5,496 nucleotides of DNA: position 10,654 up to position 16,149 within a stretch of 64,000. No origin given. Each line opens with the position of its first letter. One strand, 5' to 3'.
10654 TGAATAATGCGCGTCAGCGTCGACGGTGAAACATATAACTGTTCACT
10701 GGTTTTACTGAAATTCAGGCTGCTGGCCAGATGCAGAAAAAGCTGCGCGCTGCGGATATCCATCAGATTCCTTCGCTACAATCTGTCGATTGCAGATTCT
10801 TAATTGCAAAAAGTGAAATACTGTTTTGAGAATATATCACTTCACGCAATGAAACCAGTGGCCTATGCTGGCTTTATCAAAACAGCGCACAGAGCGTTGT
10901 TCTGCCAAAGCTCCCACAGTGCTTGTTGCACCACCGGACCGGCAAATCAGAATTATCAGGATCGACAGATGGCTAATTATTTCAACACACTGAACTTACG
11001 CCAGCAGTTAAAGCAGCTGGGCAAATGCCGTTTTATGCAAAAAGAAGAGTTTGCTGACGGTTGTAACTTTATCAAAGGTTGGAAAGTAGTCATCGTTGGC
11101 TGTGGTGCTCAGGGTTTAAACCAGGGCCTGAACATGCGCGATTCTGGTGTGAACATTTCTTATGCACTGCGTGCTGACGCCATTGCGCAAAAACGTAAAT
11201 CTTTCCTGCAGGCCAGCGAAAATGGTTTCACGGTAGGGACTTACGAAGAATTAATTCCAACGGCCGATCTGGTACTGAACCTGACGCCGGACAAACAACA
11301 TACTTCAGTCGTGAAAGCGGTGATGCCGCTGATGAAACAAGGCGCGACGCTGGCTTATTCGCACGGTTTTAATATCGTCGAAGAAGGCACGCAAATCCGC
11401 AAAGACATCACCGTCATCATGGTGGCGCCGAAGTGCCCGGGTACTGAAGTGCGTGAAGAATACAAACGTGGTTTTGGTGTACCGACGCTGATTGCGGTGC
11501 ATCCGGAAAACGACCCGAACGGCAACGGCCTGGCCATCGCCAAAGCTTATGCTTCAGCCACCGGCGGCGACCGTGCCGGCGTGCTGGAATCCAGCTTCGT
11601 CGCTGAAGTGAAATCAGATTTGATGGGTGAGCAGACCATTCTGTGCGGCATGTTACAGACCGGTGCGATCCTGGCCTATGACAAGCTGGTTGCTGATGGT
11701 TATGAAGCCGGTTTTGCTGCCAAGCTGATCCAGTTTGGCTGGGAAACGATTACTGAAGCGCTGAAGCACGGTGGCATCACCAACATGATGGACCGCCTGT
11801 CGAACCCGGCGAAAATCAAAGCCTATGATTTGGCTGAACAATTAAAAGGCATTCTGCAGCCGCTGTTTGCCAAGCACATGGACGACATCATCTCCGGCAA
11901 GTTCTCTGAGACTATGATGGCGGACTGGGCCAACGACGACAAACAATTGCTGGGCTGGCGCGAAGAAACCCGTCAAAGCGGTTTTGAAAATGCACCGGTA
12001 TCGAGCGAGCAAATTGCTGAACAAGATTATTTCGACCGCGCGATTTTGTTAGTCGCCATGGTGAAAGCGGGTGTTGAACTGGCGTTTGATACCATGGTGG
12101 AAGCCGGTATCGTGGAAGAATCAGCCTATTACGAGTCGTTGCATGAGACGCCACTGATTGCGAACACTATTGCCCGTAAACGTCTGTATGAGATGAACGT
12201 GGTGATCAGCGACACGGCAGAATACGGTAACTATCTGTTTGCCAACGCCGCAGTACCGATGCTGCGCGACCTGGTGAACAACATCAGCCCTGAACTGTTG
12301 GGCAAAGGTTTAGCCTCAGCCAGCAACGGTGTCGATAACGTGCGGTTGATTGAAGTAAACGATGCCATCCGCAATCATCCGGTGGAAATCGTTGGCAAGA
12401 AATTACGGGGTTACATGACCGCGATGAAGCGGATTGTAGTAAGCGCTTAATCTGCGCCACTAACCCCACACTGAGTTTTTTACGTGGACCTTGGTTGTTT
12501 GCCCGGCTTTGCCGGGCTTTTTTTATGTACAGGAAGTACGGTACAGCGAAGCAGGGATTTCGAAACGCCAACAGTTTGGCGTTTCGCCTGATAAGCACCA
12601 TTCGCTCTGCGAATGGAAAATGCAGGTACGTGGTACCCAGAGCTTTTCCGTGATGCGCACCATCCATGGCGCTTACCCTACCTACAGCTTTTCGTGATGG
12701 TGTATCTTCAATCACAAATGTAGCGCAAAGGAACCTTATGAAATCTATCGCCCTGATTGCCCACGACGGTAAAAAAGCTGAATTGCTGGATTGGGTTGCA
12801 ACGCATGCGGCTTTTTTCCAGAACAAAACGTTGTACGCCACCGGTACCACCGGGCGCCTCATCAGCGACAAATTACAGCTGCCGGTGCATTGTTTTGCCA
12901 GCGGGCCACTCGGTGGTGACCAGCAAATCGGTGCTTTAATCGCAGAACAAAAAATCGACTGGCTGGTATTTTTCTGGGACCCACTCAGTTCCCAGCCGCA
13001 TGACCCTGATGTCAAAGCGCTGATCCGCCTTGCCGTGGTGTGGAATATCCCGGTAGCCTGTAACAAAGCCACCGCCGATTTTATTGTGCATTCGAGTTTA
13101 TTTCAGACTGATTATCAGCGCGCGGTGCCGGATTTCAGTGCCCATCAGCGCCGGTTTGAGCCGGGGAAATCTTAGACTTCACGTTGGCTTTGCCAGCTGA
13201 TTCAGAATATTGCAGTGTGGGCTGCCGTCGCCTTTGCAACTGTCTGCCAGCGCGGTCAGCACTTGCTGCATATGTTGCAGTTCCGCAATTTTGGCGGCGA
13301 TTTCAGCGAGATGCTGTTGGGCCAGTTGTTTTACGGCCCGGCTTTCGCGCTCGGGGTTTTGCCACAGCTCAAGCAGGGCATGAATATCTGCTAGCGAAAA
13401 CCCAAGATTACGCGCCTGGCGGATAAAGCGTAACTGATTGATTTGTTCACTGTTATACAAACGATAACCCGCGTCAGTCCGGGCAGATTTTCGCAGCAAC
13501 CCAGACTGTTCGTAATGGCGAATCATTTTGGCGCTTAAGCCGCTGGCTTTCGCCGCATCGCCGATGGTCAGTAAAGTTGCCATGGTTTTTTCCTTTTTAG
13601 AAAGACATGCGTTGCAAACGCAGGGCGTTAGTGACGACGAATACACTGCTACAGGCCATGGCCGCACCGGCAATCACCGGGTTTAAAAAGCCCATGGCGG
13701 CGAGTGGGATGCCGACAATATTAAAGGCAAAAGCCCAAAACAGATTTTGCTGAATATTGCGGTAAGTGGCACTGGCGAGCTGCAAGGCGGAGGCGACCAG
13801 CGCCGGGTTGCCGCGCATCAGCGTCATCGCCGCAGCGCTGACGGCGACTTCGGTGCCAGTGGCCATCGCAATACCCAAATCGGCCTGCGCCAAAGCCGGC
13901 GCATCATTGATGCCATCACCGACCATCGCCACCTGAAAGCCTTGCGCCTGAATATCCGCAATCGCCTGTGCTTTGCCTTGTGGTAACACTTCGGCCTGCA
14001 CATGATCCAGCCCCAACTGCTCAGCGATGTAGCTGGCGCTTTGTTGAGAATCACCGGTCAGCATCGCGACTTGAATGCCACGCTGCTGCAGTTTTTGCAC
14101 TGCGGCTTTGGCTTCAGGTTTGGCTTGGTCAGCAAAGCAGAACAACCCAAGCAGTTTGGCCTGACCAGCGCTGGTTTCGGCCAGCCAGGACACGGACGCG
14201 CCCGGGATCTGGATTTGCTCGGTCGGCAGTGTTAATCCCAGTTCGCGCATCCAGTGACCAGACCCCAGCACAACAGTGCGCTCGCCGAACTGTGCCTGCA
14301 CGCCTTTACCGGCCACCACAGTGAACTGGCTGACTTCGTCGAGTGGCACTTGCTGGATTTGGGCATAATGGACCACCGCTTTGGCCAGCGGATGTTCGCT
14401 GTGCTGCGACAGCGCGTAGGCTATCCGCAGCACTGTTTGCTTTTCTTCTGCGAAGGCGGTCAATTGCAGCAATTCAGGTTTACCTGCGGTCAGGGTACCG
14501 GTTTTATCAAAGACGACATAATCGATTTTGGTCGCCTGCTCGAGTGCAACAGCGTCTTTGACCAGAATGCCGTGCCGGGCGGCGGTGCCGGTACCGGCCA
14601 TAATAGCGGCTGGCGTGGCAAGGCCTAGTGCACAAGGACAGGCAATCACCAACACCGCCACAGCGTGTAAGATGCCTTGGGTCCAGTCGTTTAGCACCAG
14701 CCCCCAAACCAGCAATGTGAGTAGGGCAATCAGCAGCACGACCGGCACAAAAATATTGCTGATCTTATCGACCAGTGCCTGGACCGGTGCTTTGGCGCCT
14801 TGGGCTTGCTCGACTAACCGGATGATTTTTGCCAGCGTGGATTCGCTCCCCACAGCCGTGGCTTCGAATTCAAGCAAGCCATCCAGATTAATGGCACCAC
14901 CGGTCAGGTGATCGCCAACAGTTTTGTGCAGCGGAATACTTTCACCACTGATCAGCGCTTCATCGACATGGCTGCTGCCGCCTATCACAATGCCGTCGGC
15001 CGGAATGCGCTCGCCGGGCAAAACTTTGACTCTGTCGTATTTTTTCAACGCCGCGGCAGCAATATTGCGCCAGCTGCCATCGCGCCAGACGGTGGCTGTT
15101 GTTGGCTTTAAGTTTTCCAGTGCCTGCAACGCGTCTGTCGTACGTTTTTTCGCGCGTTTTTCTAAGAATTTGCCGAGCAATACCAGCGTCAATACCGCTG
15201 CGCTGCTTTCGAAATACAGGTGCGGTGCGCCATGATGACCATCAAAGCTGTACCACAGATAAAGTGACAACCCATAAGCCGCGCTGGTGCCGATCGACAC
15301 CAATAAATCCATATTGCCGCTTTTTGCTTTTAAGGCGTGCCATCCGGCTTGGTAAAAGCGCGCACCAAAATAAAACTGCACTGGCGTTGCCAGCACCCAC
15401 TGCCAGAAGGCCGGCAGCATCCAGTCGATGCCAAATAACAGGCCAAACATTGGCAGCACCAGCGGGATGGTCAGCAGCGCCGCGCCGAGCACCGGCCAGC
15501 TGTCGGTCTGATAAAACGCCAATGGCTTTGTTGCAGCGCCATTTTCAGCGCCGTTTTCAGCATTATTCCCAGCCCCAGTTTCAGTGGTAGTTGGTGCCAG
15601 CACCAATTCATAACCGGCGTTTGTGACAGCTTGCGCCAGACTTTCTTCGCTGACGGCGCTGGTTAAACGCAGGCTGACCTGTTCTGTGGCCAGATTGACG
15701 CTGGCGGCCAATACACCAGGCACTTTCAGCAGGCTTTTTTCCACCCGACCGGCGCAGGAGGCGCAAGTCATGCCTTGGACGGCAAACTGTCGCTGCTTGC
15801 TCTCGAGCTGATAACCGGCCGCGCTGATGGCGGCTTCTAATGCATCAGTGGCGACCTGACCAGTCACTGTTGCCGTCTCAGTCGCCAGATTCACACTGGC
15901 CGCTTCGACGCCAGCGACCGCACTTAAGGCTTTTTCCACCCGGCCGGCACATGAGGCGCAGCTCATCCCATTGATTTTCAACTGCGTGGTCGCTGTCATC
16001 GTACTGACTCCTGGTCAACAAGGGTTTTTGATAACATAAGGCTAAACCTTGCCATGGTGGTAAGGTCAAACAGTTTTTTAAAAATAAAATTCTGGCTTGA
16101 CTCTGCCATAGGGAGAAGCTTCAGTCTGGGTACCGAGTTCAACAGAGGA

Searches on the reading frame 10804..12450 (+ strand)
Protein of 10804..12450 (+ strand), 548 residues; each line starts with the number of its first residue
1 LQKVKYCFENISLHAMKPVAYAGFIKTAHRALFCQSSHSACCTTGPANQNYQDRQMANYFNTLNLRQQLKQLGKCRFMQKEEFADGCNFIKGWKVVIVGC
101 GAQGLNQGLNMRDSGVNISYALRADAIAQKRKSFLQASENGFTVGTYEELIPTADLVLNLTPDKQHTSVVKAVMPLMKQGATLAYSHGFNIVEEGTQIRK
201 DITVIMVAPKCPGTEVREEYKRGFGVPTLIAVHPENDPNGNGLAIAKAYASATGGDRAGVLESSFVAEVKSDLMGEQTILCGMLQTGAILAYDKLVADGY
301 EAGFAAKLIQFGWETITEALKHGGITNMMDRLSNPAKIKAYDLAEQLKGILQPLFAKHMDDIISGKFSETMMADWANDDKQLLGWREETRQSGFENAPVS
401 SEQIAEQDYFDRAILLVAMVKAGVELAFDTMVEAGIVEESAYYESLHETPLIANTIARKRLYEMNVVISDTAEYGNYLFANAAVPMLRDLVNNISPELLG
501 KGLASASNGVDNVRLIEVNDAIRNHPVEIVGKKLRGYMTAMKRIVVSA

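Call 20: search_protein_families(library=pfam, proteins=[window:10804-12450:+])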
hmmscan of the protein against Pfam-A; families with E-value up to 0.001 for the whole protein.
window:10804-12450:+ (548 aa): 3 families
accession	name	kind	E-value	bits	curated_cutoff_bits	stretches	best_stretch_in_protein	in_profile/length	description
PF07991.19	KARI_N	-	5.6e-55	185.8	20.6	1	90-259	2-165/165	Acetohydroxy acid isomeroreductase, NADPH-binding domain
PF01450.25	KARI_C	-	1.3e-41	142.7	29.1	2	265-396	1-133/144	Ketol-acid reductoisomerase, C-terminal domain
PF02826.25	2-Hacid_dh_C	-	0.00018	21.4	25.1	1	85-183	29-123/178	D-isomer specific 2-hydroxyacid dehydrogenase, NAD binding domain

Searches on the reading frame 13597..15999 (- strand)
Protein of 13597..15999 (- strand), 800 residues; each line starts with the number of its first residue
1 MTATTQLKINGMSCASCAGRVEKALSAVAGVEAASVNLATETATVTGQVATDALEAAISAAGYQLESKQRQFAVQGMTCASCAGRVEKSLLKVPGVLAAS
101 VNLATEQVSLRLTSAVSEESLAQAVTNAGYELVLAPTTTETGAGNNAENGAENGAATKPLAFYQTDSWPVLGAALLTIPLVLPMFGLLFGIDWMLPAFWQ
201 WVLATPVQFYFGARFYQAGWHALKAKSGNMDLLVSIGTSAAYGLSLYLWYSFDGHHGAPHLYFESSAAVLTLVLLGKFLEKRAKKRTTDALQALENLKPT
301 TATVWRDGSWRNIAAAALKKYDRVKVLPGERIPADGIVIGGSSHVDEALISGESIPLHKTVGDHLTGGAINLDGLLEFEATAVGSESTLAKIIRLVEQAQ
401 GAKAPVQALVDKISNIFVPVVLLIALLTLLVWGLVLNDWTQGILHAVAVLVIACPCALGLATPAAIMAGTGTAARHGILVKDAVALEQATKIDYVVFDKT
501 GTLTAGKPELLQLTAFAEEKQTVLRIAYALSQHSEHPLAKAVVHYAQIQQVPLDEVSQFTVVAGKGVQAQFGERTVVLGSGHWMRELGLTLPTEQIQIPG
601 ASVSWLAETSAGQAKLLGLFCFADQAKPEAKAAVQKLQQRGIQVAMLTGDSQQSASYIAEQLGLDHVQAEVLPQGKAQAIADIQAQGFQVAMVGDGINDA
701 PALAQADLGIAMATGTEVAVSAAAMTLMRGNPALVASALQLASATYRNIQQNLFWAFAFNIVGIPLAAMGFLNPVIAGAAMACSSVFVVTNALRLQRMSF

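Call 20: search_protein_families(library=pfam, proteins=[window:13597-15999:-])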
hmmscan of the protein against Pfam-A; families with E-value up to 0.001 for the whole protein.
window:13597-15999:- (800 aa): 6 families
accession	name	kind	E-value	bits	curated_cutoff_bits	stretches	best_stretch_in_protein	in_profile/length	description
PF00122.25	E1-E2_ATPase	-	1.3e-57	194.7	28.1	1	297-476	2-181/181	E1-E2 ATPase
PF00702.32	Hydrolase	-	6.3e-37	128.3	26.4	1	492-707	1-191/191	haloacid dehalogenase-like hydrolase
PF00403.32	HMA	-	2.5e-35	121.1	24.8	2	7-64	2-62/62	Heavy-metal-associated domain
PF08282.18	Hydrolase_3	-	2.8e-08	34.2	20.9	0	686-727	202-243/255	haloacid dehalogenase-like hydrolase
PF12710.13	HAD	-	2.7e-05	25.1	27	1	626-703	86-188/189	haloacid dehalogenase-like hydrolase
PF19803.4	DUF6286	-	0.00066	20.6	35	0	74-128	32-87/108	Family of unknown function (DUF6286)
